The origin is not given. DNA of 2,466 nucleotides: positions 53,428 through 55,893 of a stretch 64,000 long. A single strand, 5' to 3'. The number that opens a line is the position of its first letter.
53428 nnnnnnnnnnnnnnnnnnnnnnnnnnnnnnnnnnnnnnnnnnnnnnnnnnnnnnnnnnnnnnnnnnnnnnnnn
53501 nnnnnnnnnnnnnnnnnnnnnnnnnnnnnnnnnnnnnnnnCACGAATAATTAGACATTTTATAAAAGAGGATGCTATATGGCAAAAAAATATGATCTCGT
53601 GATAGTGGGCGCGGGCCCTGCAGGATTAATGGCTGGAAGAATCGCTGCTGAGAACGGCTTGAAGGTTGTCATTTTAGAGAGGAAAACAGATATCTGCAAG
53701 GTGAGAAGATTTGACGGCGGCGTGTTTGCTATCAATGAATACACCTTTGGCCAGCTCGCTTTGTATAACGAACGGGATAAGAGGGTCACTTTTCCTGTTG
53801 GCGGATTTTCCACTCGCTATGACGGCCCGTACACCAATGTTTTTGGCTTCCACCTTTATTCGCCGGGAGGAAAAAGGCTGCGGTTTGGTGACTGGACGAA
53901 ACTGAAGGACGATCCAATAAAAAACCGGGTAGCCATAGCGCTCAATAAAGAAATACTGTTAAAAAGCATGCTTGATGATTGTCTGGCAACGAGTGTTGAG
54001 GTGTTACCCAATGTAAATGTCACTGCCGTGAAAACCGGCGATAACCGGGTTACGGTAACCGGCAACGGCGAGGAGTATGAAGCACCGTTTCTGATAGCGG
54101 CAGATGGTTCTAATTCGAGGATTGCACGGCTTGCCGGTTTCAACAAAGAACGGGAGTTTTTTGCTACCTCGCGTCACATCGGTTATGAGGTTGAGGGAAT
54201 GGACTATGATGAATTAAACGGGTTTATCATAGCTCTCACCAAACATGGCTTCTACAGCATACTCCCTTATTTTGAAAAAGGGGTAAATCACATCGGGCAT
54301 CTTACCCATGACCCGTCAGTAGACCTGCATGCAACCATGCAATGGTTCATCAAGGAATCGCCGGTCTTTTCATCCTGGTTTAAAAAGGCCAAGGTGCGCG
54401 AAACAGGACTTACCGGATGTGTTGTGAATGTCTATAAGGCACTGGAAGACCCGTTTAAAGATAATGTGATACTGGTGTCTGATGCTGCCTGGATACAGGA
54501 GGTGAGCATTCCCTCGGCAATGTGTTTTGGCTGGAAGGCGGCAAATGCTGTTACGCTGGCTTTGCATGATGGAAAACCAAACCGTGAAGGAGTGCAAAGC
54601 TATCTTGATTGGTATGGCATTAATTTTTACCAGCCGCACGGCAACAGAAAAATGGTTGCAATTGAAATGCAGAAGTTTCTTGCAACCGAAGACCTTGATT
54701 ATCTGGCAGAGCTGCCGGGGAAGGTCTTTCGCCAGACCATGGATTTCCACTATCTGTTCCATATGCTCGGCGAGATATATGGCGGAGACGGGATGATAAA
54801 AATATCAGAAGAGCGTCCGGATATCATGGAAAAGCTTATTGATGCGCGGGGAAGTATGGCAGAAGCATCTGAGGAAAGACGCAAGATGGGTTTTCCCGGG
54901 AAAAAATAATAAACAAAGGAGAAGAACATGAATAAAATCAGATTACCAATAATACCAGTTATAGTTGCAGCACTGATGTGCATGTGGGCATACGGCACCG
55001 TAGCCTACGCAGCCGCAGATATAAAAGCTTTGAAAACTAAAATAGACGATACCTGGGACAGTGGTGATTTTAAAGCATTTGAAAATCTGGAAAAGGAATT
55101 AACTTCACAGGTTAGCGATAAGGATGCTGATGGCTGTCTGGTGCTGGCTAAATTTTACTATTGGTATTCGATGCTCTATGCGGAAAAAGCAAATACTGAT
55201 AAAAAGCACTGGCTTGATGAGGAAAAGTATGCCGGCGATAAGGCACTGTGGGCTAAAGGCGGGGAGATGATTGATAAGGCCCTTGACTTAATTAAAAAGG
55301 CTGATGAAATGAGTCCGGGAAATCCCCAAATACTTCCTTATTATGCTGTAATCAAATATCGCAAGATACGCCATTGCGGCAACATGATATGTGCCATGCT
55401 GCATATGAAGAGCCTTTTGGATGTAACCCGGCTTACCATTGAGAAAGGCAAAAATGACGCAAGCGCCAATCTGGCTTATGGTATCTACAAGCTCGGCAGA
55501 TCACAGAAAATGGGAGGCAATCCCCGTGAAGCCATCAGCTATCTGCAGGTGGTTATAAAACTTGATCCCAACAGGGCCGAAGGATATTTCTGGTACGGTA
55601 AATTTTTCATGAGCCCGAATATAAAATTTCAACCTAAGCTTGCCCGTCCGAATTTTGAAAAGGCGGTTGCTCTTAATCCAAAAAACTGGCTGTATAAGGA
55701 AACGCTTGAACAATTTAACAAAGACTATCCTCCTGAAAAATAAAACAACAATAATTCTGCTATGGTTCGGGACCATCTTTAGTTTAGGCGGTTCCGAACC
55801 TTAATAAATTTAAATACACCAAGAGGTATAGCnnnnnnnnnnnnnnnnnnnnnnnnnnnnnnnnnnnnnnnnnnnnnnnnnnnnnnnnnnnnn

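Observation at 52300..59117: Three paralogous class-II chelatase-fold proteins with different localisation signals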

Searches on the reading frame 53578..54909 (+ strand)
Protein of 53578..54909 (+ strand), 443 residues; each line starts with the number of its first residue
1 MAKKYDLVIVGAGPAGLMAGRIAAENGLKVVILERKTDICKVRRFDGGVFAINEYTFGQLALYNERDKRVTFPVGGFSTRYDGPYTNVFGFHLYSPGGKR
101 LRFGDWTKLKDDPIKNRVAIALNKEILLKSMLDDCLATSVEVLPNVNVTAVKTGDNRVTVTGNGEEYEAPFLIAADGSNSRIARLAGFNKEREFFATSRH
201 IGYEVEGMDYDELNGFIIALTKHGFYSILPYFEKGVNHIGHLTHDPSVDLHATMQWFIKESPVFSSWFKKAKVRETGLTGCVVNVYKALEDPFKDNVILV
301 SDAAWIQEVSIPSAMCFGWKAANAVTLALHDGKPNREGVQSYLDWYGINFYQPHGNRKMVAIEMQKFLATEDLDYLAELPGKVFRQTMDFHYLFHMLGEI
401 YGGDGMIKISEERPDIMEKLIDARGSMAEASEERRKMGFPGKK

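Call 6: search_protein_families(library=pfam, max_evalue=0.01, proteins=[window:53578-54909:+])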
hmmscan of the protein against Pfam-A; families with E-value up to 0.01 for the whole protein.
window:53578-54909:+ (443 aa): 12 families
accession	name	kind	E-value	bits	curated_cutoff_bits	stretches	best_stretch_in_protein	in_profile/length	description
PF01494.25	FAD_binding_3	-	2.2e-11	44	22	2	5-38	2-35/349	FAD binding domain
PF07992.20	Pyr_redox_2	-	1.4e-09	38.2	26.1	1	5-193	1-124/291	Pyridine nucleotide-disulphide oxidoreductase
PF13738.12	Pyr_redox_3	-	7.2e-09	35.7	30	1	8-37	1-31/305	Pyridine nucleotide-disulphide oxidoreductase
PF03486.20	HI0933_like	-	9.3e-09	35.5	50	1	6-41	2-37/244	HI0933-like protein Rossmann domain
PF01266.30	DAO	-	7.8e-08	32.7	27.9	1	6-40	1-35/353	FAD dependent oxidoreductase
PF01946.23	Thi4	-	4.4e-07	29.8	26.2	1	5-37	18-51/235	Thi4 family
PF12831.13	FAD_oxidored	-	5e-07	29.8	27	1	6-36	1-31/416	FAD dependent oxidoreductase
PF00890.30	FAD_binding_2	-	1.1e-05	25.3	20.4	1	6-37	1-32/414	FAD binding domain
PF13450.12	NAD_binding_8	-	1.8e-05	25.3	21.9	1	9-39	1-31/68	NAD(P)-binding Rossmann-like domain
PF05834.18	Lycopene_cycl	-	5.7e-05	22.8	23.4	1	6-39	1-36/380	Lycopene cyclase protein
PF00070.33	Pyr_redox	-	0.00074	20.4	22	0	7-46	2-39/82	Pyridine nucleotide-disulphide oxidoreductase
PF01134.28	GIDA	-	0.0054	16.3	22.1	1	6-39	1-34/391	Glucose inhibited division protein A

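Call 11: search_protein_families(library=ncbifam, max_evalue=0.01, proteins=[window:53578-54909:+])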
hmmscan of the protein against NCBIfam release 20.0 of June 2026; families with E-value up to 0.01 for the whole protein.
window:53578-54909:+ (443 aa): 100 families (the best 25 are shown)
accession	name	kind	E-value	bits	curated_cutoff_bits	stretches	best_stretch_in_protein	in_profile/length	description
TIGR02032.1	GG-red-SF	subfamily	6.6e-21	75.3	158.8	1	5-305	1-273/297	geranylgeranyl reductase family protein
NF006593.0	PRK09126.1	equivalog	1.5e-11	43.8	420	2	2-47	2-48/393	5-demethoxyubiquinol-8 5-hydroxylase UbiM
NF041160.1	DGGPL_Thplmales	equivalog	5.1e-10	38.8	780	1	4-49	3-48/396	digeranylgeranylglycerophospholipid reductase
TIGR01988.1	Ubi-OHases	subfamily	6.6e-10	38.4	224.65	2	129-194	111-179/387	ubiquinone biosynthesis hydroxylase, UbiH/UbiF/VisC/COQ6 family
TIGR00275.1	TIGR00275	subfamily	2.8e-09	36.3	183.8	1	8-41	2-35/401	aminoacetone oxidase family FAD-binding enzyme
NF004829.0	PRK06183.1-3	subfamily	3.4e-09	36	390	1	2-40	6-44/520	bifunctional 3-(3-hydroxy-phenyl)propionate/3-hydroxycinnamic acid hydroxylase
TIGR01292.1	TRX_reduct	equivalog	2.6e-08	33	343.45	1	5-38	1-34/300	thioredoxin-disulfide reductase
TIGR00292.1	TIGR00292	equivalog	3.2e-08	33.1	148.3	1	5-38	22-55/254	sulfide-dependent adenosine diphosphate thiazole synthase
NF005691.0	PRK07494.1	equivalog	3.8e-08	32.3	459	1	3-41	7-45/404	UbiH/UbiF family hydroxylase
NF004318.0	PRK05714.1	equivalog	4.4e-08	32.2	653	1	3-206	3-195/407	2-octaprenyl-3-methyl-6-methoxy-1,4-benzoquinol hydroxylase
NF004835.0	PRK06185.1-4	equivalog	5.3e-08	32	601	1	5-44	11-50/411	FAD-dependent oxidoreductase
NF005531.0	PRK07190.1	equivalog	5.9e-08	31.8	530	1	2-182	3-167/487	FAD-binding protein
NF006002.0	PRK08132.1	subfamily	6.6e-08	31.4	416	1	3-41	24-62/552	FAD-dependent oxidoreductase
NF004834.1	PRK06185.1-3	subfamily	7e-08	31.7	500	1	4-41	7-44/420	FAD-dependent oxidoreductase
NF005599.0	PRK07333.1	equivalog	7.2e-08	31.4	549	1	119-191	116-189/414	ubiquinone biosynthesis hydroxylase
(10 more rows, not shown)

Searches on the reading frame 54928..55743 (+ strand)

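Call 6: search_protein_families(library=pfam, max_evalue=0.01, proteins=[window:54928-55743:+])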
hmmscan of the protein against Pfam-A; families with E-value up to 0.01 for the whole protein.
window:54928-55743:+ (271 aa): 9 families
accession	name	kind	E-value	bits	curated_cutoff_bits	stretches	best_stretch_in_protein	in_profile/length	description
PF07719.23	TPR_2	-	8.1e-07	29.1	27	0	184-215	2-33/34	Tetratricopeptide repeat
PF13428.12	TPR_14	-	2.2e-06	28.3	23.5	0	188-225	6-43/44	Tetratricopeptide repeat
PF13431.12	TPR_17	-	1.3e-05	25.5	24.4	0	206-226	2-22/34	Tetratricopeptide repeat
PF14559.12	TPR_19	-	1.6e-05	25.6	25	0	197-226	5-34/68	Tetratricopeptide repeat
PF13174.12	TPR_6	-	1.7e-05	25.6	26.3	1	186-215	3-32/33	Tetratricopeptide repeat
PF13181.12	TPR_8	-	0.00012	22.4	25.7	0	187-215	5-33/34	Tetratricopeptide repeat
PF00515.34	TPR_1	-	0.00017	21.7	27.8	0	186-215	4-33/34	Tetratricopeptide repeat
PF13432.12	TPR_16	-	0.0022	18.9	32.7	0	187-226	1-40/65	Tetratricopeptide repeat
PF13414.12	TPR_11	-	0.0054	16.8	26.8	0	201-225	12-36/42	TPR repeat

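Call 11: search_protein_families(library=ncbifam, max_evalue=0.01, proteins=[window:54928-55743:+])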
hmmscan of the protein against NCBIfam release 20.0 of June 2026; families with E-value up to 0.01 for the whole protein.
window:54928-55743:+ (271 aa): 2 families
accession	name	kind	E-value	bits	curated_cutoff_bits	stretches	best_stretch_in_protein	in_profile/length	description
TIGR02917.1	PEP_TPR_lipo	equivalog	0.0088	13.9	312.2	0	189-253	607-668/899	XrtA/PEP-CTERM system TPR-repeat protein PrsT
NF045533.1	T4SS_MesI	equivalog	0.0098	15.3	300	0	32-91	128-186/270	Dot/Icm T4SS effector metaeffector MesI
